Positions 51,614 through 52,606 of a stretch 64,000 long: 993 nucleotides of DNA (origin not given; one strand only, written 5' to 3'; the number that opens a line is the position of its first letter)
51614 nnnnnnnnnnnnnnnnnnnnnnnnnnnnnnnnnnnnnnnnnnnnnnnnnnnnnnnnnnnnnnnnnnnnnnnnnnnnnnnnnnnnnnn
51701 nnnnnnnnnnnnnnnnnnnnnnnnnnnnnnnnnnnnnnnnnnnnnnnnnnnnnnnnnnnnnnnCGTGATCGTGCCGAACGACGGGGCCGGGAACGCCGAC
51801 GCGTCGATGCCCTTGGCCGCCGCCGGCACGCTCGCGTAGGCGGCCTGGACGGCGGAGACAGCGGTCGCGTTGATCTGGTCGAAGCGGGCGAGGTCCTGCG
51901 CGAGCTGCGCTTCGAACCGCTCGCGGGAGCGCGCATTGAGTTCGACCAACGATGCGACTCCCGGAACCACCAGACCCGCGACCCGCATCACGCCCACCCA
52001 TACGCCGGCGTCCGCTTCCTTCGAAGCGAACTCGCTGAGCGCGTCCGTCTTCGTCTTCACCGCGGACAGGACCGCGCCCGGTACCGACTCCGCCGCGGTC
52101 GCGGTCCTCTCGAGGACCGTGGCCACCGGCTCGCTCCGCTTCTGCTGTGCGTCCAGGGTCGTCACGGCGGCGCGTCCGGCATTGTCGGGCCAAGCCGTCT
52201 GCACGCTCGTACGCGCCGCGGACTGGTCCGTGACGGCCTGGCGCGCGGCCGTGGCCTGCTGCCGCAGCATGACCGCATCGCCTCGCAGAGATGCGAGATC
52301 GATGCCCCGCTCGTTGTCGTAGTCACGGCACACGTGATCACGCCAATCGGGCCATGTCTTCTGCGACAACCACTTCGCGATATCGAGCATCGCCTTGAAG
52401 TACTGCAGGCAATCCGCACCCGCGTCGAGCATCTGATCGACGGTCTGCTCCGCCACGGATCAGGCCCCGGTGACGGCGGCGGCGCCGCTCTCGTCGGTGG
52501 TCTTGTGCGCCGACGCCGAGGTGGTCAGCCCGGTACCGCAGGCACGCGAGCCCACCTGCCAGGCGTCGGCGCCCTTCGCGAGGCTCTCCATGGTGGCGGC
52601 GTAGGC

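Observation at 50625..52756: Three-gene operon of a WXG100-sized EspC-like protein, a 546-aa Thr/Pro/Lys-rich helical protein without signal peptide, and a coupled 60-aa ORF, next to the ESX-4-type eccC locus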

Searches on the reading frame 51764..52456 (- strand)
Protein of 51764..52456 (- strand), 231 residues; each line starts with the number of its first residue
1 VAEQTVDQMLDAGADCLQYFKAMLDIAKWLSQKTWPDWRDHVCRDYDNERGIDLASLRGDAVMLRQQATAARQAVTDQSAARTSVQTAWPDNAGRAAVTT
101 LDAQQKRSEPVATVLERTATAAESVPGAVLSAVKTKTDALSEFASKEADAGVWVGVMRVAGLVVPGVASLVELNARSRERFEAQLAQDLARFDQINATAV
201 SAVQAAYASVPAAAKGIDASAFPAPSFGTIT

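Call 27: predict_structure(alignment_id=A3)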
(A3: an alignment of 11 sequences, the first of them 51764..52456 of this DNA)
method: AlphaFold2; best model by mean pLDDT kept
length: 231 residues; sequences in the alignment: 11
mean_pLDDT: 82.5   pTM: 0.73
mean pLDDT of the five models: 82.5, 81.6, 79.8, 78.6, 74.9
residues with pLDDT >= 90: 138; 70-90: 46; 50-70: 19; < 50: 28
segments of 3 or more residues with pLDDT < 50: 159-172, 219-231
pLDDT, mean of each block of 10 residues (from residue 1): 80 90 87 89 93 92 94 93 93 92 90 93 95 95 74 55 41 70 93 96 93 69 37 39
secondary structure, 60 per line:
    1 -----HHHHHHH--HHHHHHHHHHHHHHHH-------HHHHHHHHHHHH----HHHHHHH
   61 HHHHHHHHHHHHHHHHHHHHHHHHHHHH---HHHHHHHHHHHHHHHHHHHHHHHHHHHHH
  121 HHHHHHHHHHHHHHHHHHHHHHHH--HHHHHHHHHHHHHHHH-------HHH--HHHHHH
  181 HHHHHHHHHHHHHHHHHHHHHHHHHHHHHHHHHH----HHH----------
elements in order: H6-12 H15-30 H38-49 H54-88 H92-144 H147-162 H175-214

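Call 29: search_protein_representatives(alignment_id=A3)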
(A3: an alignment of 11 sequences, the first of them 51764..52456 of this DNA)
Query: 11 sequences, 231 profile positions. Proteins with E-value up to 0.001 (for the whole library): 158; up to 1e-10: 23; up to 1e-30: 7. The best 150 are listed.
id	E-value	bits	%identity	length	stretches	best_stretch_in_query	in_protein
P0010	1.5e-113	394.7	-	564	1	1-231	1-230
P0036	9.6e-96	336.4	-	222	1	1-223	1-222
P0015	1.8e-89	315.9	-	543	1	1-230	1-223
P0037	1.3e-80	287.0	-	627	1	1-229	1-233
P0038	8.9e-55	202.4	-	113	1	1-110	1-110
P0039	3.2e-53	197.3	-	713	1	6-228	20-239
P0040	7.2e-53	196.1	-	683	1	6-228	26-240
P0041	6.3e-21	91.6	-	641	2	5-166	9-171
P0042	1.6e-17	80.5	-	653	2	1-146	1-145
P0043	2.0e-16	76.9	-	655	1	7-225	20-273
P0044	3.4e-15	72.9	-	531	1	5-224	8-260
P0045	1.0e-14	71.3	-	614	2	4-144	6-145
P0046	1.2e-14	71.1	-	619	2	3-145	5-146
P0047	3.2e-14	69.7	-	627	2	7-176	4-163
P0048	3.5e-14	69.6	-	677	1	3-221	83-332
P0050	1.4e-12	64.3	-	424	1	4-226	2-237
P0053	4.0e-12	62.8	-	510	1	6-226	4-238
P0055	3.0e-11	60.0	-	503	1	3-227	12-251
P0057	1.4e-10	57.8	-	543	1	3-226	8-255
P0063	6.5e-10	55.6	-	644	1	2-225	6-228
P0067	1.5e-09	54.4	-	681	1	2-226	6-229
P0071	3.5e-09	53.2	-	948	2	4-133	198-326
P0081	3.0e-08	50.1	-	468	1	46-213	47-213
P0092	2.2e-07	47.3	-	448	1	44-226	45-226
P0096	6.5e-07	45.8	-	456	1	41-214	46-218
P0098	8.7e-07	45.3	-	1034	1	5-142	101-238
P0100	9.3e-07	45.3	-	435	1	42-227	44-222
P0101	9.7e-07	45.2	-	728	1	5-159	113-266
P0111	2.7e-06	43.8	-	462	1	44-214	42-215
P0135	2.7e-05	40.5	-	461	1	44-214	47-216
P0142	4.5e-05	39.7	-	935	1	6-144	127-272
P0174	3.0e-04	37.0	-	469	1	41-225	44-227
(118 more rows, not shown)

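Call 32: list_cluster_members(proteins=[P0081, P0092, P0096, P0111, P0135, P0174, P0041, P0043, P0050, P0039])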
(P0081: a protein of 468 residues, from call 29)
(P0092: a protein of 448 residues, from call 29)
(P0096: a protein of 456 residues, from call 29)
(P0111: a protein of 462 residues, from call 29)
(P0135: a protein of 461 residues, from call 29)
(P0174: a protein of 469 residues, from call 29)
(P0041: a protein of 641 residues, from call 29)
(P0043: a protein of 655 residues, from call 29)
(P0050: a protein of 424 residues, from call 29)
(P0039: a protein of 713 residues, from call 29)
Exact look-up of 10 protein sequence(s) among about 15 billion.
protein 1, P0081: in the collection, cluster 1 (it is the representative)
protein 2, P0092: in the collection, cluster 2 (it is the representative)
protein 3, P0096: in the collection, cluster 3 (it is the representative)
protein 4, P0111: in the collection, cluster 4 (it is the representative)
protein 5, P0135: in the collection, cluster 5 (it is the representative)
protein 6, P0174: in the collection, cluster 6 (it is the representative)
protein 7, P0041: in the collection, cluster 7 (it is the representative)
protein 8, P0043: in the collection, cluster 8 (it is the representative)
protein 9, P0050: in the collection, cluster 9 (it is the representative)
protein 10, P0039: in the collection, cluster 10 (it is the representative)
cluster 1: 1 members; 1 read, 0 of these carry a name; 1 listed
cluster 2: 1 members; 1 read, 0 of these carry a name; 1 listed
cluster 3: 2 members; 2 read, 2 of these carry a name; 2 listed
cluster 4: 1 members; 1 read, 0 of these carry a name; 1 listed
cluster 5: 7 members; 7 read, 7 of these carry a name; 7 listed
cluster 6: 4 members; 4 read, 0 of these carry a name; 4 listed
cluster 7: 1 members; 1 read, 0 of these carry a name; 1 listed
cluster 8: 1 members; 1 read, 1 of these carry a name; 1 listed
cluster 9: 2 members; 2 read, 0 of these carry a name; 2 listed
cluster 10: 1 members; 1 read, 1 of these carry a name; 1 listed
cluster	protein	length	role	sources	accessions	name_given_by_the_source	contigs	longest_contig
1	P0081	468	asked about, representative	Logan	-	-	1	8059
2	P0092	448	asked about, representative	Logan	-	-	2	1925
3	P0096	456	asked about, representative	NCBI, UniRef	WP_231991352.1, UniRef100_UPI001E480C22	hypothetical protein, partial [Mycobacterium sp. E1214] | hypothetical protein n=1 Tax=Mycobacterium sp. E1214 TaxID=1834123 RepID=UPI001E480C22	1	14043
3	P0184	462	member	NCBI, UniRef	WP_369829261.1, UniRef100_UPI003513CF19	hypothetical protein, partial [Mycobacterium sp. E1319] | hypothetical protein n=1 Tax=Mycobacterium sp. E1319 TaxID=1834124 RepID=UPI003513CF19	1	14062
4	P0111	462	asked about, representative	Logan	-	-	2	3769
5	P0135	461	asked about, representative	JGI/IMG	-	hypothetical protein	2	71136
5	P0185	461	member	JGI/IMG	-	hypothetical protein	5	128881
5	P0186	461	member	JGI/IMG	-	hypothetical protein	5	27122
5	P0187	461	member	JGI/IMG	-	hypothetical protein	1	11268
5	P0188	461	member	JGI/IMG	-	hypothetical protein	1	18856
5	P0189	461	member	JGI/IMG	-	hypothetical protein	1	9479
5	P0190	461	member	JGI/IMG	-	hypothetical protein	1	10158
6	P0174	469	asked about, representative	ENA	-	-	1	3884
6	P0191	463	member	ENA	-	-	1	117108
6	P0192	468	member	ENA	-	-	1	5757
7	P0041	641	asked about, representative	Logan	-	-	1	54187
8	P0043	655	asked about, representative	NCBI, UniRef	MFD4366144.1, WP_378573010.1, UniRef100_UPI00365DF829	hypothetical protein [Rhodococcus sp. NPDC058521] | hypothetical protein n=1 Tax=Rhodococcus sp. NPDC058521 TaxID=3346536 RepID=UPI00365DF829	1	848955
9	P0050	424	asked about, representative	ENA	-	-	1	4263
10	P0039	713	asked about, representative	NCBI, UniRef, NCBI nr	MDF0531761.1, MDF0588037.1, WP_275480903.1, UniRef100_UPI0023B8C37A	hypothetical protein P0W64_14755 [Tsukamurella sp. 8F] | hypothetical protein n=1 Tax=unclassified Tsukamurella TaxID=2633480 RepID=UPI0023B8C37A | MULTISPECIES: hypothetical protein [unclassified Tsukamurella]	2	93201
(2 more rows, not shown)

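Call 33: fold_search(model_id=the predicted structure, library=pdb)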
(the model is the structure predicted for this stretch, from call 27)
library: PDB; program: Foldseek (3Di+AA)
matches with E <= 10: 578; with E <= 0.001: 0
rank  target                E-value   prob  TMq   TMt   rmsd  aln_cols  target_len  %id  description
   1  8s2p_AAA              3.3e-02  0.96  0.28  0.33  11.5       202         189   12  Crystal structure of Borrelia burgdorferi paralogous family 12 outer surface protein BBH37 (space group p21) (released 2025-03-05)
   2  5vtl                  4.8e-02  0.80  0.25  0.27  14.0       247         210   15  Structure of metacyclic invariant surface protein , Tb427.07.360, from Trypanosoma brucei. (released 2018-08-08)
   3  8s2f_AAA              6.4e-02  0.91  0.27  0.33  12.8       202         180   14  Crystal structure of Borrelia burgdorferi paralogous family 12 outer surface protein BBH37 (released 2025-03-05)
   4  4e40                  8.6e-02  0.72  0.29  0.29  19.9       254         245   13  The haptoglobin-hemoglobin receptor of Trypanosoma congolense (released 2013-01-16)
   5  6xz6_A                9.9e-02  0.66  0.24  0.26  17.4       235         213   16  Structure of the trypanosome brucei factor H receptor bound to domain D5 of bovine factor H (released 2020-03-25)
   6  8s2p_BBB              1.0e-01  0.54  0.19  0.23  13.9       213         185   10  Crystal structure of Borrelia burgdorferi paralogous family 12 outer surface protein BBH37 (space group p21) (released 2025-03-05)
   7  5jdo_A                1.7e-01  0.57  0.27  0.25  13.9       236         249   10  T. congolense haptoglobin-haemoglobin receptor in complex with haemoglobin (released 2016-04-27)
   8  6vj5_B                1.8e-01  0.99  0.46  0.58   4.9       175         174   11  Structure of PE25-PPE41(A124L) in complex with EspG5 chaperone from the type VII (ESX-5) secretion system (released 2021-01-27)
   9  8gl3                  1.8e-01  0.82  0.32  0.37  24.8       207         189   14  De novo design of monomeric helical bundles for pH-controlled membrane lysis (released 2023-09-06)
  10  3pdy_B                1.9e-01  0.60  0.27  0.29  25.8       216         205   13  Structure of the third and fourth spectrin repeats of the plakin domain of plectin (released 2011-02-02)
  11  6azy                  2.3e-01  0.18  0.17  0.06  17.2       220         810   16  Crystal structure of Hsp104 R328M/R757M mutant from Calcarisporiella thermophila (released 2018-10-03)
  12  2g38_B                2.6e-01  0.99  0.51  0.65   4.3       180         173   10  A PE/PPE Protein Complex from Mycobacterium tuberculosis (released 2006-03-14)
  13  4w4k_B                3.0e-01  0.99  0.45  0.57   4.9       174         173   11  Crystal structure of a PE25-PPE41 heterodimer from a type VII secretion system of M. tuberculosis (released 2014-10-01)
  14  1r0d_A                3.1e-01  0.15  0.16  0.18  29.5       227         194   11  HIP1R THATCH DOMAIN CORE (released 2004-07-06)
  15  1r0d_B                3.1e-01  0.13  0.14  0.17  29.4       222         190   12  HIP1R THATCH DOMAIN CORE (released 2004-07-06)
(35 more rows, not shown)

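Call 43: find_homologous_proteins(query=A4, max_evalue=0.00001)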
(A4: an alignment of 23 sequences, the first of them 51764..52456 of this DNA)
Query A4 (23 sequences) (231 aa, profile of the alignment): 1016 proteins with E <= 0.00001 among 8000 candidates; the best 120 are listed.
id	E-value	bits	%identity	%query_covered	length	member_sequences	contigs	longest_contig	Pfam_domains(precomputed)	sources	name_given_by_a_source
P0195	4.3e-71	257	34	35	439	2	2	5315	-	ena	-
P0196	4.3e-71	257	34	35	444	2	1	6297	-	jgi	jgi:hypothetical protein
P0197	8.0e-71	256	31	35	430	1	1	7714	-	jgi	jgi:hypothetical protein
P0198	2.4e-70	255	33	39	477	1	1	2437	-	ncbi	-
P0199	4.2e-70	254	31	39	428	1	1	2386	-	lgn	-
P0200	9.1e-70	253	34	35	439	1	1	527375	-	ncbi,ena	-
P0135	2.5e-69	252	38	24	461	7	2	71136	-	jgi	jgi:hypothetical protein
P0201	4.8e-69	251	33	35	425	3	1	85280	-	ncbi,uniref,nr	ncbi:hypothetical protein BST25_15820 [Mycobacterium heidelbergense]|uniref:Uncharacterized protein 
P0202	5.6e-69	250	35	35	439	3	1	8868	-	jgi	jgi:hypothetical protein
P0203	7.3e-69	250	34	35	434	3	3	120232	-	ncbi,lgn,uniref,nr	ncbi:hypothetical protein [Mycobacterium nebraskense]|uniref:Alanine and proline rich protein n=1 Ta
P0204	1.0e-68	250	-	-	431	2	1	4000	-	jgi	jgi:hypothetical protein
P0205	1.2e-68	249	-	-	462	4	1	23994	-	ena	-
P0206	1.2e-68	249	36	29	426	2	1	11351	-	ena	-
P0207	1.4e-68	249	35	35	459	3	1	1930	-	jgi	jgi:hypothetical protein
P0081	1.4e-68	249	25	71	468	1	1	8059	-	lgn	-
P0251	8.5e-67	243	31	39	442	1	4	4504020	-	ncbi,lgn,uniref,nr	ncbi:hypothetical protein H7H78_18565 [Mycobacterium shinjukuense]|uniref:Uncharacterized protein n=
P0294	7.3e-66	240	-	-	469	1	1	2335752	-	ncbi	ncbi:hypothetical protein [Mycolicibacterium sp. XJ870]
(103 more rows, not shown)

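Call 44: find_encoding_contigs(protein=P0251, flank=10000, max_places=1)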
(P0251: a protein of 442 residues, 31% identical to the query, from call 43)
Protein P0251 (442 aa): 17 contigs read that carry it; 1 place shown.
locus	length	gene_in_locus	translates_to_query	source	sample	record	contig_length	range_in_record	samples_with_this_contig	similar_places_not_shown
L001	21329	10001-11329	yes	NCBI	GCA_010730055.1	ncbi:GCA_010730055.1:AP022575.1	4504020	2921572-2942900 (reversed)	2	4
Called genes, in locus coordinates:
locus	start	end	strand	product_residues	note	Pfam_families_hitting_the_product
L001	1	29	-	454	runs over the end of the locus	PF00082:Peptidase_S8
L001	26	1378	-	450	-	PF08817:YukD, PF19053:EccD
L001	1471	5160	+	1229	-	PF01580:FtsK_SpoIIIE, PF00005:ABC_tran (faint), PF01935:DUF87 (faint), PF13191:AAA_16 (faint), PF13245:AAA_19 (faint), PF13401:AAA_22 (faint), PF13555:AAA_29 (faint), PF01580:FtsK_SpoIIIE, +2 more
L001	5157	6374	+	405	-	-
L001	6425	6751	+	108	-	PF06013:WXG100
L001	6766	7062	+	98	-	PF06013:WXG100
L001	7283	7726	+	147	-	PF00572:Ribosomal_L13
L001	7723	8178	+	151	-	PF00380:Ribosomal_S9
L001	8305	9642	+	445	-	PF02878:PGM_PMM_I, PF02879:PGM_PMM_II, PF02880:PGM_PMM_III, PF00408:PGM_PMM_IV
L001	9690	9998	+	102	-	PF23721:DUF7162 (weak)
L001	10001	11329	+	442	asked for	-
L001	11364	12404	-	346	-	PF00296:Bac_luciferase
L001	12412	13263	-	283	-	PF07224:Chlorophyllase (weak)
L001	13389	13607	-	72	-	-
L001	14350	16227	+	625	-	PF13522:GATase_6, PF13537:GATase_7, PF01380:SIS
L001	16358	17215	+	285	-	PF14494:DUF4436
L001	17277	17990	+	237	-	PF20401:Rhomboid_2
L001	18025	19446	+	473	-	PF03853:YjeF_N, PF01256:Carb_kinase, PF08543:Phos_pyr_kin (weak)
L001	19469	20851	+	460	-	PF00282:Pyridoxal_deC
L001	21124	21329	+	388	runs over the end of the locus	PF01168:Ala_racemase_N, PF00842:Ala_racemase_C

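Call 46: find_encoding_contigs(protein=P0043, flank=10000, max_places=1)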
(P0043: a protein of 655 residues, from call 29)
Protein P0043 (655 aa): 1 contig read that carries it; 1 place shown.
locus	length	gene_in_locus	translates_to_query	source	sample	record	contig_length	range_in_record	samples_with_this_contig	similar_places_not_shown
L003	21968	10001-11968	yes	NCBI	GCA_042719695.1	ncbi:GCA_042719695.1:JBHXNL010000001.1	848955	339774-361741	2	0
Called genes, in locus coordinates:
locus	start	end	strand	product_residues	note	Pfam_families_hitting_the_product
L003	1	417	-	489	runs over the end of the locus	PF08817:YukD, PF19053:EccD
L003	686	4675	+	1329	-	PF13191:AAA_16 (faint), PF01580:FtsK_SpoIIIE, PF05729:NACHT (faint), PF13401:AAA_22 (faint), PF01580:FtsK_SpoIIIE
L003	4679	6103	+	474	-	-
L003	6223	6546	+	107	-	PF10824:T7SS_ESX_EspC (weak), PF06013:WXG100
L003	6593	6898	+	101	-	PF06013:WXG100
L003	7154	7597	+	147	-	PF00572:Ribosomal_L13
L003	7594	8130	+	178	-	PF00380:Ribosomal_S9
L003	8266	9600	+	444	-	PF02878:PGM_PMM_I, PF02879:PGM_PMM_II, PF02880:PGM_PMM_III, PF00408:PGM_PMM_IV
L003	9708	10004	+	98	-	-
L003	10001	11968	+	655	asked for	-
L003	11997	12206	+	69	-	-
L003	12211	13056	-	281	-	PF12740:PETase, PF07224:Chlorophyllase (weak), PF01738:DLH (weak)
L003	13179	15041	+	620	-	PF13522:GATase_6, PF13537:GATase_7, PF01380:SIS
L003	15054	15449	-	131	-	PF13473:Cupredoxin_1, PF00127:Copper-bind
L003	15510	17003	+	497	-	PF03853:YjeF_N, PF01256:Carb_kinase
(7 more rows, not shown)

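Call 47: search_protein_families(library=pfam, proteins=[L001:9690-9998:+, L001:10001-11329:+, L001:5157-6374:+], max_evalue=1)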
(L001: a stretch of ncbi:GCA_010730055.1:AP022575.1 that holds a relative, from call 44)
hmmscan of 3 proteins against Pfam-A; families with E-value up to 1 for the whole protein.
L001:9690-9998:+ (102 aa): 1 family
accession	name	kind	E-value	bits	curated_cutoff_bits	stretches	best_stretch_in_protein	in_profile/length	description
PF10824.14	T7SS_ESX_EspC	-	0.0052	17.6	23.5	1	10-101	7-98/100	Excreted virulence factor EspC, type VII ESX diderm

L001:10001-11329:+ (442 aa): 0 families

L001:5157-6374:+ (405 aa): 0 families

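Call 71: search_protein_families(library=pfam, alignment_id=A4, max_evalue=1)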
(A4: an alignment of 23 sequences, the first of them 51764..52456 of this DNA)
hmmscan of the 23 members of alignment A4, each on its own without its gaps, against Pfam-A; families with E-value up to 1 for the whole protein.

A. member 1, window:51764-52456:- (231 aa): 2 families
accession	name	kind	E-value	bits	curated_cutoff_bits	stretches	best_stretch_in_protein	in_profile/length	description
PF25547.1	WXG100_2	-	0.001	19.5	27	1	65-158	39-131/150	WXG100 like domain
PF08317.16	Spc7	-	0.038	13.8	34.5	1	17-86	112-181/196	Spc7 kinetochore protein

B. families by the number of members that match (of 23 scanned): 16 families
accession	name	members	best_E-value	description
PF06013.18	WXG100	13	0.00022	Proteins of 100 residues with WXG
PF25547.1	WXG100_2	6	0.00017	WXG100 like domain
PF19907.4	DUF6380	1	0.0027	Family of unknown function (DUF6380)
PF11336.14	DUF3138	1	0.029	Protein of unknown function (DUF3138)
PF08317.16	Spc7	1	0.038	Spc7 kinetochore protein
PF05659.16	RPW8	1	0.053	Arabidopsis broad-spectrum mildew resistance protein RPW8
PF24089.1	DUF7374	1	0.061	Family of unknown function (DUF7374)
PF19110.5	DUF5797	1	0.084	Family of unknown function (DUF5797)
PF01654.22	Cyt_bd_oxida_I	1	0.09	Cytochrome bd terminal oxidase subunit I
PF04513.17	Baculo_PEP_C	1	0.11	Baculovirus polyhedron envelope protein, PEP, C terminus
PF03059.22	NAS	1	0.15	Nicotianamine synthase protein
PF11098.13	Chlorosome_CsmC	1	0.17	Chlorosome envelope protein C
PF02672.20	CP12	1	0.29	CP12 domain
PF09177.16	STX6_10_61_N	1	0.31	Syntaxin 6/10/61, N-terminal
PF05531.17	NPV_P10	1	0.41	Nucleopolyhedrovirus P10 protein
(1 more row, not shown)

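Call 95: find_encoding_contigs(protein=P0294, flank=10000, max_places=1)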
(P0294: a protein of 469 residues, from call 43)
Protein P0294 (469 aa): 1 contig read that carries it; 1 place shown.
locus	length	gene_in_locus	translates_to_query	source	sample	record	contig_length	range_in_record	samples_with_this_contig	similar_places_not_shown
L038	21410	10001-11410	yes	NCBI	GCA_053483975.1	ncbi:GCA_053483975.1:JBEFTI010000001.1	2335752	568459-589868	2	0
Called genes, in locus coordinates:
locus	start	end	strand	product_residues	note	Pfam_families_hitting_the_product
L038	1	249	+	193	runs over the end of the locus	PF02288:Dehydratase_MU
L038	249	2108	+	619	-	PF18427:DDR_swiveling, PF08841:DDR, PF02541:Ppx-GppA (weak)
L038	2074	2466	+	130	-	PF02288:Dehydratase_MU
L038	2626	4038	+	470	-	PF00324:AA_permease, PF13520:AA_permease_2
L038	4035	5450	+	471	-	PF06751:EutB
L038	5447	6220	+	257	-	PF05985:EutC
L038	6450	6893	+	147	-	PF00572:Ribosomal_L13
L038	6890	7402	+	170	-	PF00380:Ribosomal_S9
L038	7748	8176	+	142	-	-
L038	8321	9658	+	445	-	PF02878:PGM_PMM_I, PF02879:PGM_PMM_II, PF02880:PGM_PMM_III, PF00408:PGM_PMM_IV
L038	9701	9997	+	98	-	PF10824:T7SS_ESX_EspC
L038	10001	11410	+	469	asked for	-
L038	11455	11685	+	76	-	PF22513:FitA-like_RHH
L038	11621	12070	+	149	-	PF01850:PIN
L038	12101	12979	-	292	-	PF00126:HTH_1, PF03466:LysR_substrate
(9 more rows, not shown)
